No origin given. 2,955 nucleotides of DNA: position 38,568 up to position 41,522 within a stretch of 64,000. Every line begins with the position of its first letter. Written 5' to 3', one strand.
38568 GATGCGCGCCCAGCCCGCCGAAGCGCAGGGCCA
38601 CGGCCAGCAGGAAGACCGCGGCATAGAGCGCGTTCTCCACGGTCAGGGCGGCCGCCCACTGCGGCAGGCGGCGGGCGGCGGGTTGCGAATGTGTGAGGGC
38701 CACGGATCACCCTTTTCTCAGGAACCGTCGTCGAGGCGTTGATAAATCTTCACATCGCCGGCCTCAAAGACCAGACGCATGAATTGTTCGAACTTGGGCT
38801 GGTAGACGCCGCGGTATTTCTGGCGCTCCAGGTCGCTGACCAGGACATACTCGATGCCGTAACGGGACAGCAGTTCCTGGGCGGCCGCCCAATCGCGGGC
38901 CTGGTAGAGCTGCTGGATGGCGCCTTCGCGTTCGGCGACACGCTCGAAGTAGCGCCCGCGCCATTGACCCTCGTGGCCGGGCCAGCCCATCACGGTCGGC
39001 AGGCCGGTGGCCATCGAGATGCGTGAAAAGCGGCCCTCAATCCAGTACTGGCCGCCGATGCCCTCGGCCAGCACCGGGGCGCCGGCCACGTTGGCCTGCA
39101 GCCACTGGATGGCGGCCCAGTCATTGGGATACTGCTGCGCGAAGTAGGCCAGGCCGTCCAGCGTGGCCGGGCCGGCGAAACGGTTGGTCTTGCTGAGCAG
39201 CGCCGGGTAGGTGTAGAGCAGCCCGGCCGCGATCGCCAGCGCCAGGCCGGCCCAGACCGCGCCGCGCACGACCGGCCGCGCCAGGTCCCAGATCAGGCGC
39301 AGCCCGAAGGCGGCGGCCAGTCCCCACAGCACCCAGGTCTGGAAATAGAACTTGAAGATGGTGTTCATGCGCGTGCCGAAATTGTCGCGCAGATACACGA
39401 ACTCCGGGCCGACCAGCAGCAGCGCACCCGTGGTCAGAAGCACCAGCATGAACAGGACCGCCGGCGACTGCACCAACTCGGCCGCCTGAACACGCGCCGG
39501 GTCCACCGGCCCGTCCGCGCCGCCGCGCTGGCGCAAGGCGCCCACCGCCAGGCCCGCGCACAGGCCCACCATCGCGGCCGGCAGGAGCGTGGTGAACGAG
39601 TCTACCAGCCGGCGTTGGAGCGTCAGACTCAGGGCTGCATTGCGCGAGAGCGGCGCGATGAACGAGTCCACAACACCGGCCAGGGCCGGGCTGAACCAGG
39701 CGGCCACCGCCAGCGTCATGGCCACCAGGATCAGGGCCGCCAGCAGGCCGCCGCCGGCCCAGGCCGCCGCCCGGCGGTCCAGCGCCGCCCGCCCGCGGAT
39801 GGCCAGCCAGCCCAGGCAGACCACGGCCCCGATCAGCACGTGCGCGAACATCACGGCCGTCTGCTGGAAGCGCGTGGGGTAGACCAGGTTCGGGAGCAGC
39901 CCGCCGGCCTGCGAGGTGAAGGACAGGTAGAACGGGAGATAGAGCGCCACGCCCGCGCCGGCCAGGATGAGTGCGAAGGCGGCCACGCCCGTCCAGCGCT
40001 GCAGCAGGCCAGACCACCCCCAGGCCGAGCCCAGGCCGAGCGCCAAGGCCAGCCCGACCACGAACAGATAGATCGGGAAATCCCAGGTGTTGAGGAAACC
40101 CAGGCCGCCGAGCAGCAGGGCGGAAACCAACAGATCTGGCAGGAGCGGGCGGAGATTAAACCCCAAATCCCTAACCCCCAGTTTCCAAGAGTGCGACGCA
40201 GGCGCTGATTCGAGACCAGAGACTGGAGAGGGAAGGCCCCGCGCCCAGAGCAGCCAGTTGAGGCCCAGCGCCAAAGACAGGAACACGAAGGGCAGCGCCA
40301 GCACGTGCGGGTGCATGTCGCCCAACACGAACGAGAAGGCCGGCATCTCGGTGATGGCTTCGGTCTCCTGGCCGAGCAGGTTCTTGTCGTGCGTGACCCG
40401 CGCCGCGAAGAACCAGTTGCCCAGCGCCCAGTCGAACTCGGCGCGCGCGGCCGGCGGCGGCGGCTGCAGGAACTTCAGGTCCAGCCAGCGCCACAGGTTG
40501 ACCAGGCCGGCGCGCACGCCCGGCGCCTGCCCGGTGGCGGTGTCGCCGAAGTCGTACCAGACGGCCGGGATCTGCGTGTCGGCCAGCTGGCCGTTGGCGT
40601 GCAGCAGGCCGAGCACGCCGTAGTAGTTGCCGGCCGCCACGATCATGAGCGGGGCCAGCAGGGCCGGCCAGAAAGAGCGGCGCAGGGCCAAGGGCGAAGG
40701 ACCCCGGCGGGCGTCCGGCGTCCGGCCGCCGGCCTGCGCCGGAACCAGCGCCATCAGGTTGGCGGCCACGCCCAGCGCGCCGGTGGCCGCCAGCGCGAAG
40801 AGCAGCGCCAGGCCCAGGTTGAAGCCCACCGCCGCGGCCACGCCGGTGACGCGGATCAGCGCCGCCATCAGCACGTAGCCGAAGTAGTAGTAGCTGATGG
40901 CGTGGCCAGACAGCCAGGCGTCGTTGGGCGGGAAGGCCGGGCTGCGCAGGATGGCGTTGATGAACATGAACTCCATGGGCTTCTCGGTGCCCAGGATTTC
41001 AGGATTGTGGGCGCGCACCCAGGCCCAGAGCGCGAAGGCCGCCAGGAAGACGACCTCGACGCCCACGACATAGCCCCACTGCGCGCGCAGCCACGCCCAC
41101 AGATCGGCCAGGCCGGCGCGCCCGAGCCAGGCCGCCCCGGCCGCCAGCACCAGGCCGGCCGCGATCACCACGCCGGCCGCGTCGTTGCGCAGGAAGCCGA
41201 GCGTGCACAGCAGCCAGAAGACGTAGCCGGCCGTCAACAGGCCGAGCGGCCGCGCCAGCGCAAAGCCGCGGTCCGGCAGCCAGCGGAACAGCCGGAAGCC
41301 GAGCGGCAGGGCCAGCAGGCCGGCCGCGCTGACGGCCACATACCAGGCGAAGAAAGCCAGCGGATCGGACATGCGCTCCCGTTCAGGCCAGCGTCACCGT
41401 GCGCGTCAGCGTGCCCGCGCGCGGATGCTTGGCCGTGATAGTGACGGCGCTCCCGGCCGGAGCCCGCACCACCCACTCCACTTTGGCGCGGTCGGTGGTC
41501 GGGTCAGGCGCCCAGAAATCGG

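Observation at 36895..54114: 17-kb co-directional cluster of four GT-C-like membrane giants with GT4, methyltransferase, flippase-like and carboxypeptidase genes: an uncharacterised envelope-glycosylation machine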

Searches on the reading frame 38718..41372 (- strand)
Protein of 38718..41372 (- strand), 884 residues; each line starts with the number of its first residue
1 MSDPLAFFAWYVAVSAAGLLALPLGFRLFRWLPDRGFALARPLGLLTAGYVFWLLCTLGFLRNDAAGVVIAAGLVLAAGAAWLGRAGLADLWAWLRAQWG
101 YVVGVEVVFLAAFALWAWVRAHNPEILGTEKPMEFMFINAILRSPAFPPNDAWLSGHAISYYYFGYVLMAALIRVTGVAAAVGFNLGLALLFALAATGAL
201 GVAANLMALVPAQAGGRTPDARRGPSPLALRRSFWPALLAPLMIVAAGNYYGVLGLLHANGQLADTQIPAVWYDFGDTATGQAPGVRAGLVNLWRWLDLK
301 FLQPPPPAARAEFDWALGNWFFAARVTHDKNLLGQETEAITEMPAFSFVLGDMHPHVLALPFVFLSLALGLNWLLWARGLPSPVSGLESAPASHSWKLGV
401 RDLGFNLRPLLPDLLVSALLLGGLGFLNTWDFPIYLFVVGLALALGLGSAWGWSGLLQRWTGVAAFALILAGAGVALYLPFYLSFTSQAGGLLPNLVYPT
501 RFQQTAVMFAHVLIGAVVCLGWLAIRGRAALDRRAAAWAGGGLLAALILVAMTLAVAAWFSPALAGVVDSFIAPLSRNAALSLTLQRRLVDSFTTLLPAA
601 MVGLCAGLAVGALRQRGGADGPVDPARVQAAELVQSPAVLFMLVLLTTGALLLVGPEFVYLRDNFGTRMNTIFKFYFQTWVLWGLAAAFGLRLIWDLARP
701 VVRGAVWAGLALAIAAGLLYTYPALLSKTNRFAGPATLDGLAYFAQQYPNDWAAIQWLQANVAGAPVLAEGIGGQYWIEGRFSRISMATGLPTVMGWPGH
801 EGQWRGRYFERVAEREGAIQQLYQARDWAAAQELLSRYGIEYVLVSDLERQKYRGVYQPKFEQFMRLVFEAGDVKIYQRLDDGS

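Call 3: search_protein_families(library=pfam, proteins=[window:38718-41372:-], max_evalue=0.01)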
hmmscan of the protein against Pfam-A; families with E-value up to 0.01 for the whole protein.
window:38718-41372:- (884 aa): 1 family
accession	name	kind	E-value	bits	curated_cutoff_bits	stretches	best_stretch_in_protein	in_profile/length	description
PF10060.15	DUF2298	-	1.4e-100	338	27.8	1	48-683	2-488/488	Uncharacterized membrane protein (DUF2298)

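Call 4: search_protein_families(library=ncbifam, proteins=[window:38718-41372:-], max_evalue=0.01)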
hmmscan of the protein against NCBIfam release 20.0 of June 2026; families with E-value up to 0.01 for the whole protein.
window:38718-41372:- (884 aa): 1 family
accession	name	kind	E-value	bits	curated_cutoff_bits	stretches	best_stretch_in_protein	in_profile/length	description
TIGR03662.1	Chlor_Arch_YYY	subfamily_domain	1.7e-134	450.1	300.25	1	6-878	4-725/727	chlor_Arch_YYY domain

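Call 15: search_solved_structures(query=window:38718-41372:-, max_evalue=10)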
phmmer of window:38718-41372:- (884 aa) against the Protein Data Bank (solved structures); distinct sequences matched with E-value up to 10: 4.
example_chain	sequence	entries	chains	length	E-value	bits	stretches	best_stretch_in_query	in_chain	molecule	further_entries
4d7a_A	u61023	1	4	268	0.82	11.3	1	565-635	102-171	TRNA THREONYLCARBAMOYLADENOSINE DEHYDRATASE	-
4yed_A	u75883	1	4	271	0.84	11.2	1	565-635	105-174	tRNA threonylcarbamoyladenosine dehydratase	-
4d79_A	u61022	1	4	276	0.87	11.2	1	565-635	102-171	TRNA THREONYLCARBAMOYLADENOSINE DEHYDRATASE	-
4rdh_A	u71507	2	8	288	0.96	11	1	565-635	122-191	tRNA threonylcarbamoyladenosine dehydratase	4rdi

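Call 19: find_homologous_proteins(query=window:38718-41372:-, max_evalue=0.00001)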
Query window:38718-41372:- (884 aa): 3613 proteins with E <= 0.00001 among 8000 candidates; the best 120 are listed.
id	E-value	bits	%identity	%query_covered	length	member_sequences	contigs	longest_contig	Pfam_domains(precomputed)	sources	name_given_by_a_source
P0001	0.0e+0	1307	70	100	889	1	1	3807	PF10060.16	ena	-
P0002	0.0e+0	1305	69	100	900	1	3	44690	PF10060.16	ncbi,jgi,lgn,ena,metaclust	metaclust:\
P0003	0.0e+0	1233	66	100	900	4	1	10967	PF10060.16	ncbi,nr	ncbi:MAG: hypothetical protein KA764_04585 [Anaerolineales bacterium]|nr:hypothetical protein [Anaer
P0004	0.0e+0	1181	62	100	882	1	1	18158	PF10060.16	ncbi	ncbi:MAG: DUF2298 domain-containing protein [Anaerolineales bacterium]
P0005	0.0e+0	1160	65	100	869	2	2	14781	PF10060.16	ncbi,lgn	-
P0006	0.0e+0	1158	62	100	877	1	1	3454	PF10060.16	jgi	jgi:YYY domain-containing protein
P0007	0.0e+0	1153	65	100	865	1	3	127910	PF10060.16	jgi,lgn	jgi:YYY domain-containing protein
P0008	0.0e+0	1132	64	100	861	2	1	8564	PF10060.16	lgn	-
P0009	0.0e+0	1130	62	100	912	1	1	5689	PF10060.16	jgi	jgi:uncharacterized membrane protein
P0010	0.0e+0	1124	63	100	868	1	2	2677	PF10060.16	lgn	-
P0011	0.0e+0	1072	59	100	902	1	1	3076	PF10060.16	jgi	jgi:YYY domain-containing protein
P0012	0.0e+0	1071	59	100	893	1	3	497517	PF10060.16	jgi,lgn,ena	-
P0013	0.0e+0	1071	58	100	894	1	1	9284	PF10060.16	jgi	jgi:YYY domain-containing protein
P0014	0.0e+0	1067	58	100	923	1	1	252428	PF10060.16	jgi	jgi:YYY domain-containing protein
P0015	0.0e+0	1060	58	99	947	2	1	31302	PF10060.16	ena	-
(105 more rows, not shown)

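Call 22: find_related_loci(query=window:38718-41372:-, collection=genome_contigs, flank=10000)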
Query window:38718-41372:- (884 aa) in genome_contigs; peptide patterns used: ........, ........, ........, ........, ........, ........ (x = any residue, [..] = any of these).
135 stretches matched a pattern; 109 encode a relative of the query (tblastn E <= 1e-3); the best 80 are kept; 80 distinct loci.
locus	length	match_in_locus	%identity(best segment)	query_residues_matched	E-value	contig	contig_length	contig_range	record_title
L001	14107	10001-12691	69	1-880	0e+0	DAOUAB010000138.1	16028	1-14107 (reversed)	MAG TPA_asm: Anaerolineales bacterium isolate H61_599 k121_660424, whole genome shotgun sequence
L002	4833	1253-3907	70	1-880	0e+0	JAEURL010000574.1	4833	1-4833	MAG: Anaerolineales bacterium isolate new MAG-276 k141_2416982, whole genome shotgun sequence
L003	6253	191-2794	65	1-883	0e+0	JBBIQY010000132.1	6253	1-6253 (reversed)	MAG: Anaerolineae bacterium isolate STF170223_bin_337 NODE_3105_length_6253_cov_43.1758, whole genome shotgun sequence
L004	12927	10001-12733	56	3-882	0e+0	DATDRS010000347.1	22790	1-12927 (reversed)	MAG TPA_asm: Anaerolineales bacterium isolate SMAG_U7983 k141_2107695, whole genome shotgun sequence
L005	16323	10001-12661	56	5-879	0e+0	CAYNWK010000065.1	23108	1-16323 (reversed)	MAG TPA_asm: uncultured Anaerolineaceae bacterium isolate SRP214966_co2_130 genome assembly, contig: NODE_2958_length_23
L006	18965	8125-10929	56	1-879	0e+0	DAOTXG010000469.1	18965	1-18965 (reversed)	MAG TPA_asm: Anaerolineales bacterium isolate H20_231 k125_349583, whole genome shotgun sequence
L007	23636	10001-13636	54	2-879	0e+0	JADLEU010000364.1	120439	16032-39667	MAG: Anaerolineales bacterium isolate SJ338 c_000001507473, whole genome shotgun sequence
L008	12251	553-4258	53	6-879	0e+0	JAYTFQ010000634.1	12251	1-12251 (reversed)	MAG: Anaerolineales bacterium isolate GFS_2205 GFS_2205_633, whole genome shotgun sequence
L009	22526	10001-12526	54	1-879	0e+0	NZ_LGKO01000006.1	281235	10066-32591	Thermanaerothrix daxensis strain GNS-1 contig_4, whole genome shotgun sequence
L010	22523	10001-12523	52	1-879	0e+0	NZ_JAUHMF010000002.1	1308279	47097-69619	Thermanaerothrix solaris strain 4228-RoL NODE_2, whole genome shotgun sequence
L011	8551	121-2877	55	2-879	0e+0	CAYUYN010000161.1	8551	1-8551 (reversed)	MAG TPA_asm: uncultured Anaerolineales bacterium isolate SRP136066_co1_412 genome assembly, contig: NODE_12141_length_85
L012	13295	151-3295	39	5-878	4e-160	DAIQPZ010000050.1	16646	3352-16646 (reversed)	MAG TPA_asm: Anaerolineaceae bacterium isolate CTOTU25342 NODE_824_length_16646_cov_10.988548, whole genome shotgun sequ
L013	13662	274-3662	38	2-878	2e-159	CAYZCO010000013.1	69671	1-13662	MAG TPA_asm: uncultured Leptolinea sp. isolate binchicken_co27_189 genome assembly, contig: NODE_622_length_69671_cov_24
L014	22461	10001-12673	38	5-884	1e-158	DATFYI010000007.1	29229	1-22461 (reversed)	MAG TPA_asm: Anaerolineaceae bacterium isolate SMAG_U9539 k141_1321249, whole genome shotgun sequence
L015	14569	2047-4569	40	10-884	7e-154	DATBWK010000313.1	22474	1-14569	MAG TPA_asm: Bellilinea sp. isolate SMAG_U7539 k141_1593756, whole genome shotgun sequence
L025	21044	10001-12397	42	10-878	2e-141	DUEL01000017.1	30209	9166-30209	MAG TPA_asm: Thermoflexia bacterium isolate J88 Contig17, whole genome shotgun sequence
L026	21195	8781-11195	40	10-879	5e-140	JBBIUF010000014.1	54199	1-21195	MAG: Chloroflexota bacterium isolate RSF170216_bin_47 NODE_567_length_54199_cov_6.144947, whole genome shotgun sequence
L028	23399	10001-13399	37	10-882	2e-137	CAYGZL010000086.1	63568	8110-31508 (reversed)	MAG TPA_asm: uncultured Anaerolineaceae bacterium isolate ERP119294_co2_361 genome assembly, contig: k141_260792, whole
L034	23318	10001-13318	37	27-881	5e-134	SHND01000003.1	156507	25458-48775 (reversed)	MAG: Chloroflexota bacterium isolate Bin6 c_000000000034, whole genome shotgun sequence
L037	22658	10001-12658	37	5-879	1e-129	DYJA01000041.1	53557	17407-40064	MAG TPA_asm: Candidatus Aquidulcis sp. isolate FI88_2_58_12 Afr_mines_FI88_262_length_53557_cov_4_913592, whole genome s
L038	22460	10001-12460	38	18-878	3e-129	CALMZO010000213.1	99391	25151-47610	MAG TPA_asm: uncultured Chloroflexi bacterium isolate SRR6670122_bin.22_CONCOCT_v1.1_MAG genome assembly, contig: ERZ534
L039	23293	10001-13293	37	23-881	3e-129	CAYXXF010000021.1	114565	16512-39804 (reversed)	MAG TPA_asm: uncultured Anaerolineales bacterium isolate SRP173033_co1_212 genome assembly, contig: NODE_218_length_1145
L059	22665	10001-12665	49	9-880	0e+0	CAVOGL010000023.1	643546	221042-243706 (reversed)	MAG: uncultured Chloroflexia bacterium isolate MFD09964.bin.2.169 genome assembly, contig: contig_6543, whole genome sho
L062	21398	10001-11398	42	1-509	2e-99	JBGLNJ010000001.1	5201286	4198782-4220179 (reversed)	MAG: Anaerolineae bacterium isolate PPR_0270 scaffold_52704, whole genome shotgun sequence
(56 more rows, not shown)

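Call 36: predict_structure(alignment_id=A1)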
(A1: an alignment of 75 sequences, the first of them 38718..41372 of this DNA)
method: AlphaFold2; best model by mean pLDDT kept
length: 884 residues; sequences in the alignment: 75
mean_pLDDT: 91.3   pTM: 0.94
mean pLDDT of the five models: 91.3, 90.7, 89.9, 89.8, 88.5
residues with pLDDT >= 90: 670; 70-90: 166; 50-70: 36; < 50: 12
segments of 3 or more residues with pLDDT < 50: 391-398
pLDDT, mean of each block of 10 residues (from residue 1): 96 98 97 97 98 94 96 98 97 97 98 98 92 92 83 69 85 97 98 99 97 66 77 98 97 93 95 91 95 93 88 85 80 86 93 94 98 95 60 45 77 96 92 97 97 94 95 94 76 85 94 98 96 98 96 90 84 89 92 95 98 85 85 95 98 94 78 94 98 96 97 95 92 94 97 97 93 85 93 89 83 94 97 95 97 95 98 97 57
secondary structure, 60 per line:
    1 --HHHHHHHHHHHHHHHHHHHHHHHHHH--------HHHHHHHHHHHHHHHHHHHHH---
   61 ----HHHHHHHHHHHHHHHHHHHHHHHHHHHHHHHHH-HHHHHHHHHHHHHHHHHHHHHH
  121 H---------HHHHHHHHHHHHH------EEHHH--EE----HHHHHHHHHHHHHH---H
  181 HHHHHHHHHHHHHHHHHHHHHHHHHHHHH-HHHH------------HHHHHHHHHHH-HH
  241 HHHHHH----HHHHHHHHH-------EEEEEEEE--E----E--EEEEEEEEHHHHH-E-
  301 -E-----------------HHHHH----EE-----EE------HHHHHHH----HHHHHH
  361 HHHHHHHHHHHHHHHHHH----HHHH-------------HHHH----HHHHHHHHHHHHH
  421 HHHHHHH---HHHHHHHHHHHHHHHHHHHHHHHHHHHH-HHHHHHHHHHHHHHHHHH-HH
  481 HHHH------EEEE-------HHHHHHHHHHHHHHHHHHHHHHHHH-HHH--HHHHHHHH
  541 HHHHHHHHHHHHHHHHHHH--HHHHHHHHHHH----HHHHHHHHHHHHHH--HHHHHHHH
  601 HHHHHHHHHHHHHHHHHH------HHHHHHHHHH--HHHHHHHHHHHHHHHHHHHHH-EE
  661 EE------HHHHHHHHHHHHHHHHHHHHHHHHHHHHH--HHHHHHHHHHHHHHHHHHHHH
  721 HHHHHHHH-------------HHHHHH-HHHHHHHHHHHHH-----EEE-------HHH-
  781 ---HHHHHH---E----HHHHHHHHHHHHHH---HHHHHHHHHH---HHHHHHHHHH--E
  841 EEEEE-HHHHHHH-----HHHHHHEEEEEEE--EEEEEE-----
elements in order (helices of 4 or more, strands of 3 or more residues): H3-28 H37-57 H65-97 H99-121 H131-143 H163-176 H180-209 H211-214 H227-237 H239-246 H251-259 E267-274 E285-292 H293-297 H320-324 H344-350 H355-378 H383-386 H400-403 H408-427 H431-458 H460-477 H479-484 E491-494 H502-526 H533-559 H562-572 H577-590 H593-618 H625-634 H637-657 E659-662 H669-697 H700-728 H742-747 H749-761 E767-769 H784-789 H798-811 H815-824 H828-837 E840-845 H847-853 H859-864 E865-871 E874-879

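Call 41: search_solved_structures(query=A1, max_evalue=10, show_alignments=2)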
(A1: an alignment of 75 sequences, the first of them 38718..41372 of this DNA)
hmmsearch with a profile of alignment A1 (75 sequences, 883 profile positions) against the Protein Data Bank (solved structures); distinct sequences matched with E-value up to 10: 1.
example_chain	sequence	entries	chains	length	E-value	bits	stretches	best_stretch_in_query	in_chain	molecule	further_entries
7fad_A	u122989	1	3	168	1.7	9.9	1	717-786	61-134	Gamma-tubulin complex component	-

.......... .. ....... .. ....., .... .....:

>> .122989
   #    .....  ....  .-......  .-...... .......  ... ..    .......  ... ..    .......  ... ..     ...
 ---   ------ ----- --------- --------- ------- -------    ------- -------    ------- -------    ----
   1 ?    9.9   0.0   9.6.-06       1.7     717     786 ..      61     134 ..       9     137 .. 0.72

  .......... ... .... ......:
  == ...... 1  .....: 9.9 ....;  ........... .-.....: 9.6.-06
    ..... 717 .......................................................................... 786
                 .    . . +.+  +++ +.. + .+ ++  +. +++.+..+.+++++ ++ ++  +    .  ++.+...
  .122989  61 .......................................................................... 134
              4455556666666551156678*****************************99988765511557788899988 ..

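Call 77: search_protein_families(library=pfam, proteins=[L014:5334-6371:+, L028:2389-3141:+, L028:3698-4825:+, L034:1335-3818:+, L034:3896-5944:+, L038:2202-5066:+, L039:1327-2940:+, L026:6307-7176:+, L026:7158-8741:+, L037:7003-8895:+], max_evalue=0.001)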
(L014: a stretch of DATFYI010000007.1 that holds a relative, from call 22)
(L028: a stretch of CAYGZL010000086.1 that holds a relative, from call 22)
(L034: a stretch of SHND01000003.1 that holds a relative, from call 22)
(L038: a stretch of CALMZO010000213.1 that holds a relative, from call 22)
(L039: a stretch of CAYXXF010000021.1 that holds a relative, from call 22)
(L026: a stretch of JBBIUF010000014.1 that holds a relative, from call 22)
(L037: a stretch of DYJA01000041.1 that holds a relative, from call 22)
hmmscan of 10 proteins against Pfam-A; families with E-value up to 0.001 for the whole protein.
L014:5334-6371:+ (345 aa): 9 families
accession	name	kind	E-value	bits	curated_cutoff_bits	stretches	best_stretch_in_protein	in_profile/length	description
PF16363.11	GDP_Man_Dehyd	-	2.5e-54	185.4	27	1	10-333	1-331/332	GDP-mannose 4,6 dehydratase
PF01370.27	Epimerase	-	2.2e-52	178.3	20.9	1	10-268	2-240/240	NAD dependent epimerase/dehydratase family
PF07993.18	NAD_binding_4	-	1.7e-22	80.3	20.1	1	11-246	1-254/258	Male sterility protein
PF01073.25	3Beta_HSD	-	1.7e-22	80.2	22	1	10-203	1-183/280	3-beta hydroxysteroid dehydrogenase/isomerase family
PF04321.23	RmlD_sub_bind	-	1.2e-15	57.8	27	1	9-204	3-154/287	RmlD substrate binding domain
PF02719.21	Polysacc_synt_2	-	6.2e-13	49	20.2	1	10-134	2-131/293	Polysaccharide biosynthesis protein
PF00106.31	adh_short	-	5.4e-07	29.7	26.6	1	9-117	3-119/195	short chain dehydrogenase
PF13460.12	NAD_binding_10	-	9.6e-07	29.3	27.2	1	13-131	1-98/184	NAD(P)H-binding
PF08659.16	KR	-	0.00016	22.1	22.6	1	9-99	3-101/180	KR domain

L028:2389-3141:+ (250 aa): 2 families
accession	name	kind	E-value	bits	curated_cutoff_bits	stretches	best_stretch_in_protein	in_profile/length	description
PF00483.29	NTP_transferase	-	3e-27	96.2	21.2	1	8-245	2-242/245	Nucleotidyl transferase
PF12804.13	NTP_transf_3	-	5.3e-09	36.9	27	1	8-138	1-119/160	MobA-like NTP transferase domain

L028:3698-4825:+ (375 aa): 2 families
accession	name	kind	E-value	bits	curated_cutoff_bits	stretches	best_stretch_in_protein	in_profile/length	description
PF00288.32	GHMP_kinases_N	-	2.2e-20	73.1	22.3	1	97-186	2-87/87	GHMP kinases N terminal domain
PF08544.19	GHMP_kinases_C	-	7.4e-14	52.4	21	1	262-331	4-74/85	GHMP kinases C terminal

L034:1335-3818:+ (827 aa): 1 family
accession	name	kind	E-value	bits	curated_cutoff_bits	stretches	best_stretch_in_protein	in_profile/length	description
PF13231.12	PMT_2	-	1.8e-06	28.7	26.1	1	230-384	3-157/160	Dolichyl-phosphate-mannose-protein mannosyltransferase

L034:3896-5944:+ (682 aa): 1 family
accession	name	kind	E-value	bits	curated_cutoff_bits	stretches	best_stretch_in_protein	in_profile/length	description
PF09586.16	YfhO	-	1.9e-05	23.7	28.5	1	613-658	787-834/835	Bacterial membrane protein YfhO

L038:2202-5066:+ (954 aa): 1 family
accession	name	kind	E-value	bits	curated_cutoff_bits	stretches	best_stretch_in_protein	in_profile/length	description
PF13231.12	PMT_2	-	4.6e-14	53.4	26.1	1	242-391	3-150/160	Dolichyl-phosphate-mannose-protein mannosyltransferase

L039:1327-2940:+ (537 aa): 0 families

L026:6307-7176:+ (289 aa): 0 families

L026:7158-8741:+ (527 aa): 0 families

L037:7003-8895:+ (630 aa): 0 families

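Call 85: search_protein_representatives(alignment_id=A1)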
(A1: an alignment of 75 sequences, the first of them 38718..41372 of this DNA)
Query: 75 sequences, 883 profile positions. Proteins with E-value up to 0.001 (for the whole library): 9239; up to 1e-10: 7111; up to 1e-30: 4350. The best 150 are listed.
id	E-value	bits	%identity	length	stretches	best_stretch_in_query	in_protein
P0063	0.0e+00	1381.5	-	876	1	4-878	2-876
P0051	0.0e+00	1352.6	-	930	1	1-881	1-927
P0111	0.0e+00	1161.4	-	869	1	3-878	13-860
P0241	0.0e+00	1113.0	-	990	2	2-728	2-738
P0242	0.0e+00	1029.5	-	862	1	14-879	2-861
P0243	7.6e-298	1007.0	-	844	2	1-606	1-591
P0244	2.7e-278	942.3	-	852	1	3-878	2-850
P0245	5.4e-264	895.0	-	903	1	3-879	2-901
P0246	6.0e-254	861.8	-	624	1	266-879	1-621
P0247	3.2e-249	846.1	-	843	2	298-881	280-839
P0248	2.8e-242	823.2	-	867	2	296-878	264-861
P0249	2.8e-241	819.9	-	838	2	298-879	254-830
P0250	3.6e-239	812.9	-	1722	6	635-879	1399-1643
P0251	1.4e-236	804.3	-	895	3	454-878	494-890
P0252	8.3e-233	791.8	-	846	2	298-880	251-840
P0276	1.7e-210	718.0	-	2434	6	8-253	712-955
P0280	1.4e-209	714.9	-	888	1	3-882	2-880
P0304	8.7e-199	679.3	-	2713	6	8-213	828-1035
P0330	1.1e-189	649.1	-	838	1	10-878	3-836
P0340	8.5e-186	636.3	-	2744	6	5-219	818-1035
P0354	1.0e-180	619.5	-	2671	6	8-245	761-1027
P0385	4.4e-172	590.9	-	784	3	9-258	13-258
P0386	4.6e-172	590.8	-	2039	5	8-250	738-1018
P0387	6.8e-172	590.3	-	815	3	639-880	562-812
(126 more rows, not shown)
